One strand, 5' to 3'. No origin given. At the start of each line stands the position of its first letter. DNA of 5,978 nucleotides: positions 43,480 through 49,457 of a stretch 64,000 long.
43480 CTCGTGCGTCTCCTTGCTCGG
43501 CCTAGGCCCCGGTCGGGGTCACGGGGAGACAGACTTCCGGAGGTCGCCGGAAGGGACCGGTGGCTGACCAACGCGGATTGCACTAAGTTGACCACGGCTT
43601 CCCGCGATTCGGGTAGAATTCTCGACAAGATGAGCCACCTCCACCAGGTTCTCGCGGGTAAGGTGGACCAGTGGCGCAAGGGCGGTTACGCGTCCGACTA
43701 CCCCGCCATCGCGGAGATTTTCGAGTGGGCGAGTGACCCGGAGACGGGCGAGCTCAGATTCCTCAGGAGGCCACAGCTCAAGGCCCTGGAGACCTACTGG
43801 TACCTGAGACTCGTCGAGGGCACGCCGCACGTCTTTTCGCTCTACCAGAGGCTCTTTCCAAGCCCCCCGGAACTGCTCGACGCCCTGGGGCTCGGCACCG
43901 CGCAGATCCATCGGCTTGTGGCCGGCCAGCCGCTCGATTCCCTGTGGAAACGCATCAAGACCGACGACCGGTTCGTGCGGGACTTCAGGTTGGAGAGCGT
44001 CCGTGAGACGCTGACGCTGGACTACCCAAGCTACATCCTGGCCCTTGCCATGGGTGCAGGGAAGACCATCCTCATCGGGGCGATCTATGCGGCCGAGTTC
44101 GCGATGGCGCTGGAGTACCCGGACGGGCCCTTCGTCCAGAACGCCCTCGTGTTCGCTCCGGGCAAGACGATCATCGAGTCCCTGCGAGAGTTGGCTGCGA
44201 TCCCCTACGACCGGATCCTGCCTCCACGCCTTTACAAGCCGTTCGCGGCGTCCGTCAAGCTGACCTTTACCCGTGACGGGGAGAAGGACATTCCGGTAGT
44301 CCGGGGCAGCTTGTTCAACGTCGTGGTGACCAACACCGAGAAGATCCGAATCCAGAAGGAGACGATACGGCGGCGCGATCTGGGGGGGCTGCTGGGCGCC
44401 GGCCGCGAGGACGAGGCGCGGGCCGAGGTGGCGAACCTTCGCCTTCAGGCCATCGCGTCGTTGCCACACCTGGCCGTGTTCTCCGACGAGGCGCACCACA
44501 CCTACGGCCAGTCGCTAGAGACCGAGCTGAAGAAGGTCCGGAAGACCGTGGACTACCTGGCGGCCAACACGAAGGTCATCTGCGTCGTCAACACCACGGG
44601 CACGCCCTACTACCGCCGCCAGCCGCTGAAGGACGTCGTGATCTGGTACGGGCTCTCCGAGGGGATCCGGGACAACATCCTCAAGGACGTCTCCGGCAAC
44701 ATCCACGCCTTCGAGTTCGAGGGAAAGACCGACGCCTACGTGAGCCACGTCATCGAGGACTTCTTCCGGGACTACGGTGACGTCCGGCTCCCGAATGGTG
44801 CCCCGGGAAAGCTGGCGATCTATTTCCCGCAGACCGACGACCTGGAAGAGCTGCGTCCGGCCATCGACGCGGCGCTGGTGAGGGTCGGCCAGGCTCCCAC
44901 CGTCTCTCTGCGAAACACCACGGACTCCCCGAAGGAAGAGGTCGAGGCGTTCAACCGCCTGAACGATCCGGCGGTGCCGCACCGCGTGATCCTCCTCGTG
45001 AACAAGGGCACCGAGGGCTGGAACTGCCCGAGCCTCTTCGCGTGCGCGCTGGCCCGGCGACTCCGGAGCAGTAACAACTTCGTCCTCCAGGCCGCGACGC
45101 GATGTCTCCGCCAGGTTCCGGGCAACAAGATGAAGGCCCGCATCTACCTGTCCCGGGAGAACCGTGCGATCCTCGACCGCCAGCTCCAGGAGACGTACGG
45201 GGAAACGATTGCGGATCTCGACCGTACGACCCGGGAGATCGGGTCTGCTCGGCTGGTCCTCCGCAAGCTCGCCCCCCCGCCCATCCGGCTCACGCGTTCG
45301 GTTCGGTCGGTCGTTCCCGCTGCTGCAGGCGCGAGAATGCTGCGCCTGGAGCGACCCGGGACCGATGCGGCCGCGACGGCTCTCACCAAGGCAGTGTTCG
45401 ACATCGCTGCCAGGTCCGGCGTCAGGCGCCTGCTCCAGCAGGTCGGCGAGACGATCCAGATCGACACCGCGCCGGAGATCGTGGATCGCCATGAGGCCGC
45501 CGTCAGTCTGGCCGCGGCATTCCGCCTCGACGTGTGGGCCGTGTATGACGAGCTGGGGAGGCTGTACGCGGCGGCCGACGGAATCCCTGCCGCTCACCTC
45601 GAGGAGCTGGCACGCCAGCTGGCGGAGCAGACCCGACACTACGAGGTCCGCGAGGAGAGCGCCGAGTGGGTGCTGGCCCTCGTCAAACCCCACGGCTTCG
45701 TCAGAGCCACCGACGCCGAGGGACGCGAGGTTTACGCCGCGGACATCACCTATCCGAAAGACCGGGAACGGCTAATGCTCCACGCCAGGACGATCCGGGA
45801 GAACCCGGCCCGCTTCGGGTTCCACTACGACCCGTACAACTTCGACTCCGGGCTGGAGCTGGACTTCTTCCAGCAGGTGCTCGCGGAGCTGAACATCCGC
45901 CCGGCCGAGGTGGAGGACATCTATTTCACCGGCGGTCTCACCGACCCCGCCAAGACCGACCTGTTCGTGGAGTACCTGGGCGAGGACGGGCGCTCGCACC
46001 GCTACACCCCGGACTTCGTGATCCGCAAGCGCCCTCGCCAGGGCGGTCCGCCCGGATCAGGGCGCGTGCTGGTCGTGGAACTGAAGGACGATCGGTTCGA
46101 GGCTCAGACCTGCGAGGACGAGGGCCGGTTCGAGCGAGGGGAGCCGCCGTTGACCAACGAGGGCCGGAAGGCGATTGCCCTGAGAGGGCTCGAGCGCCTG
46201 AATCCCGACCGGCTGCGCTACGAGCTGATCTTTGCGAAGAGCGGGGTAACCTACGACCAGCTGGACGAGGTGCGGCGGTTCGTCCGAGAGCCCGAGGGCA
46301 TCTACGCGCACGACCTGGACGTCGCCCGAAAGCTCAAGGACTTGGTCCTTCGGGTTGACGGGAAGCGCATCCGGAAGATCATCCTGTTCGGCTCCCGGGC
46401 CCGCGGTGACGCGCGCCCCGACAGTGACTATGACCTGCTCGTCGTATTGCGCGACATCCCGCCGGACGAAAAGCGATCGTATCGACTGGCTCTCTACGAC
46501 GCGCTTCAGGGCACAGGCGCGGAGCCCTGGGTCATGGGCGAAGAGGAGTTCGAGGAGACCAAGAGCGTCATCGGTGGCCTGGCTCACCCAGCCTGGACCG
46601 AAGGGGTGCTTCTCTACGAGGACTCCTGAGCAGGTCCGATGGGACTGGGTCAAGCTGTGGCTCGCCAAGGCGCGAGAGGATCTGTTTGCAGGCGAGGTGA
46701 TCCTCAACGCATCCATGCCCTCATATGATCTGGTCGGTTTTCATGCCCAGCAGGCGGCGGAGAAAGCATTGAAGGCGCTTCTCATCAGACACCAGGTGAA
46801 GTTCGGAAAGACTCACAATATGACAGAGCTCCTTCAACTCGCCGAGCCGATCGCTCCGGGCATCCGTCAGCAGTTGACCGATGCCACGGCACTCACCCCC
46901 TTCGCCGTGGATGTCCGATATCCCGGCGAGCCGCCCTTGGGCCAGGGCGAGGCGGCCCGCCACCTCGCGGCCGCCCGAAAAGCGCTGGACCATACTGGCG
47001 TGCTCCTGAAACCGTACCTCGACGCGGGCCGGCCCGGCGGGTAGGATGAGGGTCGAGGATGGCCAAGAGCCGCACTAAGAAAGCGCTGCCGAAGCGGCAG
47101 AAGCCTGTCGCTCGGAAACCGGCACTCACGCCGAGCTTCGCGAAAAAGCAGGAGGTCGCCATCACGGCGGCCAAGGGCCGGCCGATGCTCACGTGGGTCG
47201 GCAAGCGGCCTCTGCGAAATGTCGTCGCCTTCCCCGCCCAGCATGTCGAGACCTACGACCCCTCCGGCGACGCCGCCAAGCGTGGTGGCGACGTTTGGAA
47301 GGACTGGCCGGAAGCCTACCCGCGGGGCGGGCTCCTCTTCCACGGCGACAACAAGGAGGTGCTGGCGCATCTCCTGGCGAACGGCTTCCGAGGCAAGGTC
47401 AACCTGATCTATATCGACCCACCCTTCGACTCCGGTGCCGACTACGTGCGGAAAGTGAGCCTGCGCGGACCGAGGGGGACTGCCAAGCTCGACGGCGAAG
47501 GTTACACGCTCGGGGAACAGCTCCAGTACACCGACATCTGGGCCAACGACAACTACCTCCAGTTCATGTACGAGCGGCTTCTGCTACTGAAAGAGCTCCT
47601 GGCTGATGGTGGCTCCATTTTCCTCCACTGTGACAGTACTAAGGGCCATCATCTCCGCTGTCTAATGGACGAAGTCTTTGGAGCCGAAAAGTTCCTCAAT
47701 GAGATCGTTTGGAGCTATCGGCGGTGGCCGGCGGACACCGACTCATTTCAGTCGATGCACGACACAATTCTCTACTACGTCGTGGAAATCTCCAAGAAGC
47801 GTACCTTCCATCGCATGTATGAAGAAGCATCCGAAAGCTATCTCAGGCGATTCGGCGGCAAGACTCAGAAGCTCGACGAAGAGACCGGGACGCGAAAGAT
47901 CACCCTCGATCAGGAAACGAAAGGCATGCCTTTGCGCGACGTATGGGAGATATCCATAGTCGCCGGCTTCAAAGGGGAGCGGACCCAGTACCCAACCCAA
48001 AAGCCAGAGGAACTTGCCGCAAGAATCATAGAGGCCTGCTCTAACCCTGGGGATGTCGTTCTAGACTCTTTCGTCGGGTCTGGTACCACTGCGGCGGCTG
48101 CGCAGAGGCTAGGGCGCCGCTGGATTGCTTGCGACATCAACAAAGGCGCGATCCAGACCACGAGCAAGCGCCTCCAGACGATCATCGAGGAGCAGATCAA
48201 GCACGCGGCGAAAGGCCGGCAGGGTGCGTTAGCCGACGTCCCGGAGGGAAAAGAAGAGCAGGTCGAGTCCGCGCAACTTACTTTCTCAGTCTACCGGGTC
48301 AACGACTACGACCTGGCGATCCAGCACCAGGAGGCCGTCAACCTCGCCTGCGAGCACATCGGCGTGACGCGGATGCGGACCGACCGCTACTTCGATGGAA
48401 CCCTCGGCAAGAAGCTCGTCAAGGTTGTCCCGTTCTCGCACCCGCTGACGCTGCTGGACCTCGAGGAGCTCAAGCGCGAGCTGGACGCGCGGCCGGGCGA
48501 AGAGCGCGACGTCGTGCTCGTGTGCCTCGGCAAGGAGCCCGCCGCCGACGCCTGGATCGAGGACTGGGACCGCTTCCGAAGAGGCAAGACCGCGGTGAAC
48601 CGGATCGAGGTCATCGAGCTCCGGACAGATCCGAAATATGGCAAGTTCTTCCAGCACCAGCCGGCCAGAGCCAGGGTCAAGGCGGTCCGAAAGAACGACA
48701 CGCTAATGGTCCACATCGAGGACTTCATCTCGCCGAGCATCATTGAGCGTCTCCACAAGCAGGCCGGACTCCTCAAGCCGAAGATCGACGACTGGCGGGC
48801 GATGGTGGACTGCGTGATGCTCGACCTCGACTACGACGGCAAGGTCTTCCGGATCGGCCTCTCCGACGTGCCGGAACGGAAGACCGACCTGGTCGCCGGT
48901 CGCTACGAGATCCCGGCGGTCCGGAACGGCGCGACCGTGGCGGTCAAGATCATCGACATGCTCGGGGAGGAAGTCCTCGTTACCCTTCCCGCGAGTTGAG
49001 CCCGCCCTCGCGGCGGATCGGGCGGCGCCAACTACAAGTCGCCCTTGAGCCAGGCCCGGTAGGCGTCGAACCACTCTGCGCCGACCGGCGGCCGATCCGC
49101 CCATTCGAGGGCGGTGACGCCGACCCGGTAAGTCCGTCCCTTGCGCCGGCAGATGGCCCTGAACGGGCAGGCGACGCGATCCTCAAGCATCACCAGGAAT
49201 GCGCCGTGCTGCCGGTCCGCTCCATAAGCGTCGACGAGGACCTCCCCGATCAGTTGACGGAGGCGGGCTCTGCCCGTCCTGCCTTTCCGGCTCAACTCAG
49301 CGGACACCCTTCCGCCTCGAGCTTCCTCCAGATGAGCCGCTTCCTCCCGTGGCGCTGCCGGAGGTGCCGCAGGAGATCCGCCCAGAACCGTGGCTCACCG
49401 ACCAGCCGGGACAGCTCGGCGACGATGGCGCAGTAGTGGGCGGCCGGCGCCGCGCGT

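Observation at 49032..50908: Two unknown proteins (538 aa + 91 aa) translationally coupled downstream of an ABC ATPase and abutting the R-M island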

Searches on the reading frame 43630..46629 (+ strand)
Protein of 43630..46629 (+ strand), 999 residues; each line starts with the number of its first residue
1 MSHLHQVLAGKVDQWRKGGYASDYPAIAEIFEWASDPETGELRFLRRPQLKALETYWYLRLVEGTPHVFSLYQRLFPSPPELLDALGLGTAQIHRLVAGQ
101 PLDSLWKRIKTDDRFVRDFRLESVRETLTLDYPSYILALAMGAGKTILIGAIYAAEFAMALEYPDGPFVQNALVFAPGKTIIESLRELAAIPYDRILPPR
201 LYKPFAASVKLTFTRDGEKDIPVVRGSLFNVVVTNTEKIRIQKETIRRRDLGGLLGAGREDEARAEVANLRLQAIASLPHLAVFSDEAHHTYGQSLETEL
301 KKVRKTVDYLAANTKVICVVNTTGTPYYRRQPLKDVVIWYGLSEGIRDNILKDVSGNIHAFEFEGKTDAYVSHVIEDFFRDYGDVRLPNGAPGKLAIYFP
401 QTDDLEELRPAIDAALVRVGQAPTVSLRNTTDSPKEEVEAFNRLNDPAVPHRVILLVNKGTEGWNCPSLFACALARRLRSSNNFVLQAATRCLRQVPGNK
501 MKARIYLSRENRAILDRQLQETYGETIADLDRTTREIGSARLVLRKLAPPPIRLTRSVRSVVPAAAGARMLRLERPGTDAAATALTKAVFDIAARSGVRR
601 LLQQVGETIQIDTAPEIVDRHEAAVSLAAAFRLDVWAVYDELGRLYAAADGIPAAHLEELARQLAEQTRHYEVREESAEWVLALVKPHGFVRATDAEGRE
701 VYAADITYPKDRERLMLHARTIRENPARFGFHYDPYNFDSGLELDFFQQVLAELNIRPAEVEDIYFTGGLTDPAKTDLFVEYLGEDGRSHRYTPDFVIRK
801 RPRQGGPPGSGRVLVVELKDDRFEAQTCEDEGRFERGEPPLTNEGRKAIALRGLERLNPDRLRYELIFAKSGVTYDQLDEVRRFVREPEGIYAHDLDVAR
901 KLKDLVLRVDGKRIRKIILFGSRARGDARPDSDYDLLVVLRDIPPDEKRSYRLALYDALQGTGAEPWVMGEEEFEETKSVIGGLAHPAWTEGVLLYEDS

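Call 109: search_protein_families(library=pfam, proteins=[window:43630-46629:+], max_evalue=0.01)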
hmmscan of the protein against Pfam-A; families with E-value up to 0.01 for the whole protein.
window:43630-46629:+ (999 aa): 3 families
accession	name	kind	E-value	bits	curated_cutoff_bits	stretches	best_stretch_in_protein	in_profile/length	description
PF18765.7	Polbeta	-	2.5e-09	37.6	26.9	1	912-997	11-89/93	Polymerase beta, Nucleotidyltransferase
PF01909.29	NTP_transf_2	-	2.9e-09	37.6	21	1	910-974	12-77/93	Nucleotidyltransferase domain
PF04851.21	ResIII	-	0.00049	20.5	22.5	1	124-326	15-162/164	Type III restriction enzyme, res subunit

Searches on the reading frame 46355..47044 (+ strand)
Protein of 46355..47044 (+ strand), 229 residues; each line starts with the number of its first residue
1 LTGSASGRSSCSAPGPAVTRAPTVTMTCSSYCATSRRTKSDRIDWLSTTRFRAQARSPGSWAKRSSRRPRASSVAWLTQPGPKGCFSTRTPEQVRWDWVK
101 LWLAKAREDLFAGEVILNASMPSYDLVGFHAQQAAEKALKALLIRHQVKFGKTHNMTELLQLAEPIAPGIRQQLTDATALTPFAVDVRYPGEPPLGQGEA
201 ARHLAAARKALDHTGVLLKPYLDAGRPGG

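Call 36: search_protein_families(library=pfam, proteins=[window:46355-47044:+], max_evalue=0.01)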
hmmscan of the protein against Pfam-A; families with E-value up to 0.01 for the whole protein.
window:46355-47044:+ (229 aa): 1 family
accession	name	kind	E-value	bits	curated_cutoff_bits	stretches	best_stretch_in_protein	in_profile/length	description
PF05168.19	HEPN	-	2.2e-20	73.4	22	1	99-211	1-111/117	HEPN domain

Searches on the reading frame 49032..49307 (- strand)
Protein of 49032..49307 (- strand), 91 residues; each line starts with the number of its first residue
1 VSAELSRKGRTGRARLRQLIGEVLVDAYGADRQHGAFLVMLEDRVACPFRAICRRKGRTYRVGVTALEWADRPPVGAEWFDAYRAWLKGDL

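Call 3: search_protein_families(library=pfam, proteins=[window:49032-49307:-], max_evalue=1)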
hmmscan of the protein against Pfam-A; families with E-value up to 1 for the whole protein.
window:49032-49307:- (91 aa): 1 family
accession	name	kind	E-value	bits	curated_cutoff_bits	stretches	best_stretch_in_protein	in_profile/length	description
PF11535.13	Calci_bind_CcbP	-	0.0012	19.7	21.5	1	20-59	4-43/105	Calcium binding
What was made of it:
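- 49032..49307 (-): Gene for the 91-aa protein (87 aa if it starts at the TTG at 49295). It is a CcbP-fold partner and a deletion derivative of a 100-120 aa family. pI is 10.0. PF11535 scores 19.7 bits against a cut-off of 21.5, call 3.
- On CcbP family (PF11535): The window protein scores 19.7 bits, over the N-terminal 40 profile positions only (call 3).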

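Call 4: search_protein_families(library=ncbifam, proteins=[window:49032-49307:-], max_evalue=1)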
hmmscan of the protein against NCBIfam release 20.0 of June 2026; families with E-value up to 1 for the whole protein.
window:49032-49307:- (91 aa): 0 families

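Call 5: search_protein_families(library=padloc, proteins=[window:49032-49307:-], max_evalue=1)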
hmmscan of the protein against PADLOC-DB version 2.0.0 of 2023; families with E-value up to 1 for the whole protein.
window:49032-49307:- (91 aa): 0 families
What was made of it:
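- There is no PADLOC hit (call 5).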

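Call 8: search_solved_structures(query=window:49032-49307:-, max_evalue=10, show_alignments=2)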
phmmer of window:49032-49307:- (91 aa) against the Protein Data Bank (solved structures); distinct sequences matched with E-value up to 10: 0.

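Call 107: search_protein_families(library=phrogs, proteins=[window:49032-49307:-], max_evalue=0.01)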
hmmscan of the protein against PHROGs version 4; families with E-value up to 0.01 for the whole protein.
window:49032-49307:- (91 aa): 0 families
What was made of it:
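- Tried and rejected: Pfam, NCBIfam, PADLOC and PHROGs on the large protein gave nothing (calls 3-5, 107).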
